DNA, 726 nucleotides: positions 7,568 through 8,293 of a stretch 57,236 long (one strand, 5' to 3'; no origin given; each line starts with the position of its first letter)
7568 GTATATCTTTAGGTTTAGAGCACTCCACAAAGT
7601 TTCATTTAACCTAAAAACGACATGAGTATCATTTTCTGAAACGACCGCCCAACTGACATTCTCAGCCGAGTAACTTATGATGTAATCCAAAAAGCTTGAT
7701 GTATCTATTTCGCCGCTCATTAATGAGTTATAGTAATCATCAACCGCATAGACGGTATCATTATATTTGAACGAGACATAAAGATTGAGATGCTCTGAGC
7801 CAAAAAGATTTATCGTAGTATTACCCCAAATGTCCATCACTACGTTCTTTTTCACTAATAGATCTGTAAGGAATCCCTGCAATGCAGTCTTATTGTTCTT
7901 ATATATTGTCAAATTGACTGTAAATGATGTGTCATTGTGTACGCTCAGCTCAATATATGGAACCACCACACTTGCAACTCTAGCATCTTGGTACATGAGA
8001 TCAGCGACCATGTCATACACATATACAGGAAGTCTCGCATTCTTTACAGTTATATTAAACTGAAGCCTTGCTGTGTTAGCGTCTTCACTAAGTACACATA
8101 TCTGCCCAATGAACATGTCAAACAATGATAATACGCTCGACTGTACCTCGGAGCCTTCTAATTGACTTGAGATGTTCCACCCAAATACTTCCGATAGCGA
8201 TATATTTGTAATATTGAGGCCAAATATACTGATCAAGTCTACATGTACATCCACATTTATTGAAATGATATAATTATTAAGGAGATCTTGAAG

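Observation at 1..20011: About 20 kb same-strand block of three giant surface-protein genes, with two paralogs flanking the LEA_2-like giant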

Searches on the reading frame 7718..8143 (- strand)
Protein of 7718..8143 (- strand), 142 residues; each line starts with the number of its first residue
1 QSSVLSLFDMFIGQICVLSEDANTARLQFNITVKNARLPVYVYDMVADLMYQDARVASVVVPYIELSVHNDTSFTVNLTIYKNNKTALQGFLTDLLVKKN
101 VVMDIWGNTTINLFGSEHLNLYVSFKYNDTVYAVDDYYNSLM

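Call 73: search_solved_structures(query=A5, max_evalue=10, show_alignments=1)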
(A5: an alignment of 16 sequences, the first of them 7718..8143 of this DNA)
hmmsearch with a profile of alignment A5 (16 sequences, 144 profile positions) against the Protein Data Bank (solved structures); distinct sequences matched with E-value up to 10: 2.
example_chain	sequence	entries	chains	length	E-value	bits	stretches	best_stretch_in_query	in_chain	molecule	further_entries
4r4g_A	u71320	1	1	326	0.086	16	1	22-56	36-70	putative lipoprotein YcdA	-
3but_A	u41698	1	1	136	0.27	14.4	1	24-115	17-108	Uncharacterized protein Af_0446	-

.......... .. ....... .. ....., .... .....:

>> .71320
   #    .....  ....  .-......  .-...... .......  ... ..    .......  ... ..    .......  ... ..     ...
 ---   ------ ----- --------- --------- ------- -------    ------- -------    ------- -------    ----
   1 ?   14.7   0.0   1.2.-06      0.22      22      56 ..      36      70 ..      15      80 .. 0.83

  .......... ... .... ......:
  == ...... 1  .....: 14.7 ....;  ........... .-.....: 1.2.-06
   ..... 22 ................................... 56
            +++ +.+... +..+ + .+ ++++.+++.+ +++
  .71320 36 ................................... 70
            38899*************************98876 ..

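Call 74: search_protein_families(library=pfam, alignment_id=A5, max_evalue=1)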
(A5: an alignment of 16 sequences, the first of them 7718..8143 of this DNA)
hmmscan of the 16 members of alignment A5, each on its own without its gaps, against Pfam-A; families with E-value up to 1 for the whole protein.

A. member 1, window:7718-8143:- (142 aa): 3 families
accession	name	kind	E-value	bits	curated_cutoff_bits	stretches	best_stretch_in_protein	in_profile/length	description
PF03168.19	LEA_2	-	0.0021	18.9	25.4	1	35-119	8-92/98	Late embryogenesis abundant protein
PF12505.14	DUF3712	-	0.019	15.7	24.1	1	56-115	3-61/125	Protein of unknown function (DUF3712)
PF20955.3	Caud_bapl16_4th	-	0.3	11.7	27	0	25-52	20-43/72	Phage tail base-plate attachment protein C-terminal barrel domain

B. families by the number of members that match (of 16 scanned): 10 families
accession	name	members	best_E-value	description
PF12505.14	DUF3712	4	0.0002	Protein of unknown function (DUF3712)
PF03168.19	LEA_2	3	0.0021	Late embryogenesis abundant protein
PF23576.2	SEN1_barrel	1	0.094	Helicase SEN1 beta-barrel domain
PF23273.1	DUF7076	1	0.097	Domain of unknown function (DUF7076)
PF02249.22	MCR_alpha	1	0.1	Methyl-coenzyme M reductase alpha subunit, C-terminal domain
PF04586.22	Peptidase_S78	1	0.12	Caudovirus prohead serine protease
PF08805.16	PilS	1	0.12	PilS N terminal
PF01716.24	MSP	1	0.13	Manganese-stabilising protein / photosystem II polypeptide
PF20955.3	Caud_bapl16_4th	1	0.3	Phage tail base-plate attachment protein C-terminal barrel domain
PF02120.21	Flg_hook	1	0.31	Flagellar hook-length control protein FliK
